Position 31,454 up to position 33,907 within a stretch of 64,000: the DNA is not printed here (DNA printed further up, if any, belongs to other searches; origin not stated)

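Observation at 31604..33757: Glycyl radical enzyme embedded between a GH16 and a leaderless sulfatase, with no activase in 64 kb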

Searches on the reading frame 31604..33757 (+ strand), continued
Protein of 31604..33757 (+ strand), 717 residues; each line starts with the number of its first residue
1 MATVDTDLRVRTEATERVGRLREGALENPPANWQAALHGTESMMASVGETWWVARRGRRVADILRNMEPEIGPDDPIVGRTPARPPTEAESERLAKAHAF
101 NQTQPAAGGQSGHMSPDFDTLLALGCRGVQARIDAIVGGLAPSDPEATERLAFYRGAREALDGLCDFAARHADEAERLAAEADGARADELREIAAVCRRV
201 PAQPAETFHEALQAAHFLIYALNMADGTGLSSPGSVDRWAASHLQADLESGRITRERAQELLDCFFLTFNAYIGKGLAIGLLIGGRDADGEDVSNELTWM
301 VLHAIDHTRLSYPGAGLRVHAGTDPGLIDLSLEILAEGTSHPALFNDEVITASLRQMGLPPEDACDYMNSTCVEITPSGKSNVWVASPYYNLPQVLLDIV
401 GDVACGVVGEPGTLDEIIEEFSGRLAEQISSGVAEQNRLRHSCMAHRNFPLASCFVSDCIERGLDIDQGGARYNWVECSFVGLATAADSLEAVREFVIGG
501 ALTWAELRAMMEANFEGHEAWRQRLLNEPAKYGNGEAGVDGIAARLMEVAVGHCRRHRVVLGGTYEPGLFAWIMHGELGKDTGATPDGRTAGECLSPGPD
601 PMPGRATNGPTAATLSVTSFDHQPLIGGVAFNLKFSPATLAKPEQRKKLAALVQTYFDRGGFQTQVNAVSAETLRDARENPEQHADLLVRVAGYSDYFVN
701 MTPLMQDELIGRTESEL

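Call 58: find_homologous_proteins(query=P0238, max_evalue=1e-30)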
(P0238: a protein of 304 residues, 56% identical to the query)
Query P0238 (304 aa): 7977 proteins with E <= 1e-30 among 8000 candidates; the best 120 are listed.
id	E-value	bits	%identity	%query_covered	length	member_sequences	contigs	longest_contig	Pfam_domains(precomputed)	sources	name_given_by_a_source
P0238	1.8e-211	719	100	100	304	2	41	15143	PF14697.12,PF04055.28,PF12797.13,PF13353.12,PF12837.13,PF00037.33,PF12838.13,PF13183.12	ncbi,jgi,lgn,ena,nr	ncbi:MAG: hypothetical protein AUJ92_00870 [Armatimonadetes bacterium CG2_30_59_28]|nr:glycyl-radica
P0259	4.5e-166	570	79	100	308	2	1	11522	PF14697.12,PF04055.28,PF12797.13,PF13353.12,PF12837.13,PF00037.33,PF13484.12,PF12838.13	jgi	-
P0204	1.1e-139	483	68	100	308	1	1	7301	PF14697.12,PF04055.28,PF12797.13,PF13353.12,PF12837.13,PF00037.33,PF12838.13,PF13237.12,PF13183.12,PF13187.12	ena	-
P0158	3.1e-138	478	64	100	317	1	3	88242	PF14697.12,PF04055.28,PF12797.13,PF13353.12,PF12837.13,PF00037.33,PF13484.12,PF12838.13,PF13237.12,PF13183.12,PF13187.12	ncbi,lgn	-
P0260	1.4e-136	473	65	99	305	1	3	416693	PF14697.12,PF04055.28,PF13353.12,PF12837.13,PF00037.33,PF13237.12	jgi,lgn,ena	-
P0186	9.2e-136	470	64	100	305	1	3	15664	PF14697.12,PF04055.28,PF12797.13,PF13353.12,PF12837.13,PF00037.33,PF12838.13,PF13237.12,PF13183.12,PF13187.12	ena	-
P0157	1.0e-135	470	64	99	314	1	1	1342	PF14697.12,PF04055.28,PF12797.13,PF13353.12,PF12837.13,PF00037.33,PF12838.13,PF13237.12,PF13183.12,PF13187.12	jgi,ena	-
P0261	1.4e-135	470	67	98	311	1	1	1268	PF04055.28,PF13353.12,PF12837.13,PF00037.33,PF13237.12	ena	-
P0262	2.0e-135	469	66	99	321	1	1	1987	PF04055.28,PF13353.12,PF00037.33,PF12838.13,PF13183.12,PF13187.12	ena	-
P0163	8.7e-135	467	64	99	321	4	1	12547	PF14697.12,PF04055.28,PF12797.13,PF13353.12,PF12837.13,PF00037.33,PF13484.12,PF12838.13,PF13237.12,PF13187.12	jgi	-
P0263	1.8e-134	466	65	99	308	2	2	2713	PF14697.12,PF04055.28,PF12797.13,PF13353.12,PF12837.13,PF00037.33,PF12838.13,PF13187.12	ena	-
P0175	1.9e-134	466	64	98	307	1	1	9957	PF04055.28,PF13353.12,PF12837.13,PF00037.33,PF12838.13,PF13237.12,PF13183.12,PF13187.12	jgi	-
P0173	2.0e-134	466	64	98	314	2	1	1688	PF04055.28,PF13353.12,PF00037.33,PF12838.13,PF13237.12,PF13187.12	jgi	-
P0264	2.9e-134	465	63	99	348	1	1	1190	PF04055.28,PF12797.13,PF13353.12,PF12837.13,PF00037.33,PF12838.13,PF13237.12,PF13187.12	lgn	-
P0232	1.6e-133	463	65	99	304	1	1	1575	PF04055.28,PF12797.13,PF13353.12,PF12837.13,PF00037.33,PF12838.13,PF13187.12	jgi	jgi:pyruvate formate lyase activating enzyme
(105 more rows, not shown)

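Call 59: find_encoding_contigs(protein=P0007, flank=10000, max_places=1)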
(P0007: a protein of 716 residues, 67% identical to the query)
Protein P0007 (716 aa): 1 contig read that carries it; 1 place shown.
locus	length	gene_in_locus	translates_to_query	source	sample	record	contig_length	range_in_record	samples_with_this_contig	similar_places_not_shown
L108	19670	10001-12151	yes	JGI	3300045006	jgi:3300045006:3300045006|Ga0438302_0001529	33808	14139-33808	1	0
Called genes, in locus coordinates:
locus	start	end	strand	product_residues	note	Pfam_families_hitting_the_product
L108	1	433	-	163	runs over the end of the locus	PF01257:2Fe-2S_thioredx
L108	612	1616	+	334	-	PF01408:GFO_IDH_MocA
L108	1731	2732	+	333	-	PF01408:GFO_IDH_MocA, PF02894:GFO_IDH_MocA_C, PF22725:GFO_IDH_MocA_C3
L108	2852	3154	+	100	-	PF01909:NTP_transf_2, PF18765:Polbeta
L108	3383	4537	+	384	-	PF03883:H2O2_YaaD (weak)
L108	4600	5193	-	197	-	PF19502:DUF6036 (faint)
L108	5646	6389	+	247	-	PF02535:Zip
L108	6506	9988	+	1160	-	-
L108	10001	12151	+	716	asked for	PF02901:PFL-like, PF01228:Gly_radical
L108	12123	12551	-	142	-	PF02577:BFN_dom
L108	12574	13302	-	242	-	PF12697:Abhydrolase_6 (faint), PF12146:Hydrolase_4 (faint), PF20408:Abhydrolase_11, PF00326:Peptidase_S9 (faint), PF01738:DLH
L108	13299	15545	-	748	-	PF12837:Fer4_6 (faint), PF13187:Fer4_9 (faint), PF13484:Fer4_16 (faint)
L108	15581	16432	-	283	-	PF00528:BPD_transp_1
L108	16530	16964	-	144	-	PF13366:PDDEXK_3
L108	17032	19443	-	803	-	PF01547:SBP_bac_1, PF13416:SBP_bac_8, PF00528:BPD_transp_1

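Call 60: find_encoding_contigs(protein=P0018, flank=10000, max_places=1)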
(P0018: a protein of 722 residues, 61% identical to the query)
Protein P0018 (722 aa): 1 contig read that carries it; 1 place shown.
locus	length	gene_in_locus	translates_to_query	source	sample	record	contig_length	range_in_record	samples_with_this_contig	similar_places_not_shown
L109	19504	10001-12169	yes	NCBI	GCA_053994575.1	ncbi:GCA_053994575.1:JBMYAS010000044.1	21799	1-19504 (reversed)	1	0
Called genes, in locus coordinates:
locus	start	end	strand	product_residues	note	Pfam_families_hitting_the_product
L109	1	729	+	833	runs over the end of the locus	PF08305:NPCBM, PF16875:Glyco_hydro_36N (weak), PF02065:Melibiase, PF16499:Melibiase_2 (weak)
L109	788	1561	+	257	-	PF00106:adh_short, PF08659:KR, PF13561:adh_short_C2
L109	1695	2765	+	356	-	-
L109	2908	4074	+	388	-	PF13439:Glyco_transf_4, PF20706:GT4-conflict, PF00534:Glycos_transf_1, PF13692:Glyco_trans_1_4, PF13524:Glyco_trans_1_2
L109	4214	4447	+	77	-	-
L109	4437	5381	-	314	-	PF00535:Glycos_transf_2, PF13641:Glyco_tranf_2_3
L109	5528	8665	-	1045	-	PF06452:CBM9_1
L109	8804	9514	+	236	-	PF00106:adh_short, PF08659:KR, PF23441:SDR (weak), PF13561:adh_short_C2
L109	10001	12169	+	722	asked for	PF02901:PFL-like, PF01228:Gly_radical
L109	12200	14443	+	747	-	-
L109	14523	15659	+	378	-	PF13527:Acetyltransf_9, PF00583:Acetyltransf_1, PF13508:Acetyltransf_7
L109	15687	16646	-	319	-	PF00106:adh_short (weak), PF01073:3Beta_HSD, PF01370:Epimerase, PF02719:Polysacc_synt_2, PF04321:RmlD_sub_bind, PF05368:NmrA (weak), PF13460:NAD_binding_10, PF16363:GDP_Man_Dehyd, +2 more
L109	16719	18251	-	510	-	-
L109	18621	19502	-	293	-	?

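Call 62: search_protein_families(library=pfam, proteins=[L001:6458-9979:+, L108:6506-9988:+, L109:12200-14443:+], max_evalue=0.1)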
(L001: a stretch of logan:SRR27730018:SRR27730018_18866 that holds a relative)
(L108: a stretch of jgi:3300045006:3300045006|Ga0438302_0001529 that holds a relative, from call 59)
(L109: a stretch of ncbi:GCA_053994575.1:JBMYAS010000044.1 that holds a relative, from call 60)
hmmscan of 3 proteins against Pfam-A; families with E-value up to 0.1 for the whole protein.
L001:6458-9979:+ (1173 aa): 0 families

L108:6506-9988:+ (1160 aa): 0 families

L109:12200-14443:+ (747 aa): 0 families

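Call 68: search_protein_families(library=pfam, alignment_id=A4, max_evalue=0.00001)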
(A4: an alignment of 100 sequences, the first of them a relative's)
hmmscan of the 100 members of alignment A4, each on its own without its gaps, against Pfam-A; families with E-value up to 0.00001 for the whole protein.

A. member 1, L001:12147-12977:+ (277 aa): 1 family
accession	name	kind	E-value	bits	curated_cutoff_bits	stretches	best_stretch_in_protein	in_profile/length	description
PF01261.30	AP_endonuc_2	-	2.3e-12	47.6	31.1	1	161-250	146-231/249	Xylose isomerase-like TIM barrel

B. families by the number of members that match (of 100 scanned): 181 families (the first 25 are shown)
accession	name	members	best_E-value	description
PF00884.28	Sulfatase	5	6.7e-61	Sulfatase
PF02417.20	Chromate_transp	4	4.3e-45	Chromate transporter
PF01261.30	AP_endonuc_2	4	6.3e-38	Xylose isomerase-like TIM barrel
PF01041.23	DegT_DnrJ_EryC1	3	3.2e-88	DegT/DnrJ/EryC1/StrS aminotransferase family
PF00106.31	adh_short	3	3.9e-58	short chain dehydrogenase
PF13561.12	adh_short_C2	3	3e-54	Enoyl-(Acyl carrier protein) reductase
PF16347.10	SGSH_C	3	3e-25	N-sulphoglucosamine sulphohydrolase, C-terminal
PF01208.23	URO-D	3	9.4e-25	Uroporphyrinogen decarboxylase (URO-D)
PF00165.29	HTH_AraC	3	6.8e-22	Bacterial regulatory helix-turn-helix proteins, AraC family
PF12833.13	HTH_18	3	2.2e-20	Helix-turn-helix domain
PF02311.25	AraC_binding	3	4e-15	AraC-like ligand binding domain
PF07883.17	Cupin_2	3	5.6e-09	Cupin domain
PF02826.25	2-Hacid_dh_C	2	3.8e-49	D-isomer specific 2-hydroxyacid dehydrogenase, NAD binding domain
PF01614.24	IclR_C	2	1.1e-46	Bacterial transcriptional regulator IclR C-terminal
PF00528.27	BPD_transp_1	2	1.9e-18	Binding-protein-dependent transport system inner membrane component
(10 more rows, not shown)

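Call 72: predict_structure(alignment_id=A1)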
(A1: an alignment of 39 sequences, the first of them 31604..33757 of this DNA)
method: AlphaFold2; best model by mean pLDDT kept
length: 717 residues; sequences in the alignment: 39
mean_pLDDT: 89.5   pTM: 0.92
mean pLDDT of the five models: 89.5, 89.5, 87.4, 87.2, 86.7
residues with pLDDT >= 90: 464; 70-90: 212; 50-70: 35; < 50: 6
segments of 3 or more residues with pLDDT < 50: 1-4
pLDDT, mean of each block of 10 residues (from residue 1): 62 93 78 88 94 96 95 91 88 94 82 86 98 96 90 98 98 98 95 98 98 97 88 93 97 96 94 77 94 96 92 90 94 84 92 92 88 78 77 96 93 95 97 91 90 96 93 89 93 96 97 96 92 91 95 92 84 76 92 77 68 90 84 80 89 93 86 89 83 74 80 61
secondary structure, 60 per line:
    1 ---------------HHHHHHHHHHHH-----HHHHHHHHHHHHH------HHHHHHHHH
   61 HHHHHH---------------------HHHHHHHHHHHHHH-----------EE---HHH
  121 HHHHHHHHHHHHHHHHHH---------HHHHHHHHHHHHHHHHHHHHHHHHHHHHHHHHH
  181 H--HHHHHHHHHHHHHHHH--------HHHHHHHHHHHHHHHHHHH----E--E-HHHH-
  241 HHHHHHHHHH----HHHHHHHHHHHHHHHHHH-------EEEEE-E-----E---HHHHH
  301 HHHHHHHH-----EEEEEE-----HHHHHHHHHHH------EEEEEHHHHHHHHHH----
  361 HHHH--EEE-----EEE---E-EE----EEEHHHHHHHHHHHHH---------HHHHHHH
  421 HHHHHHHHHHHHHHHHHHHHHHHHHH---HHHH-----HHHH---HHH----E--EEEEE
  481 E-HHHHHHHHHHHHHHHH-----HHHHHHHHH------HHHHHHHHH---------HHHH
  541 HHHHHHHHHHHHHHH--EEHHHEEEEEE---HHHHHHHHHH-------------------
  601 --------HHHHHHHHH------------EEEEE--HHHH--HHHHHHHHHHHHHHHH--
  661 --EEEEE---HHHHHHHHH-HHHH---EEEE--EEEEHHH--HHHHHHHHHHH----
elements in order (helices of 4 or more, strands of 3 or more residues): H16-27 H33-45 H52-66 H88-101 H118-138 H148-181 H184-199 H208-226 H236-239 H241-250 H255-272 E280-284 H296-308 E314-319 H325-335 E342-346 H347-356 H361-364 E367-369 E375-377 E389-391 H392-404 H414-446 H450-453 H459-462 E476-481 H483-498 H504-512 H519-527 H537-555 E563-568 H572-581 H609-617 E630-634 H637-640 H643-658 E663-667 H671-679 H681-684 E688-691 E694-697 H703-713
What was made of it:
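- The full-length model is confident (call 72).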
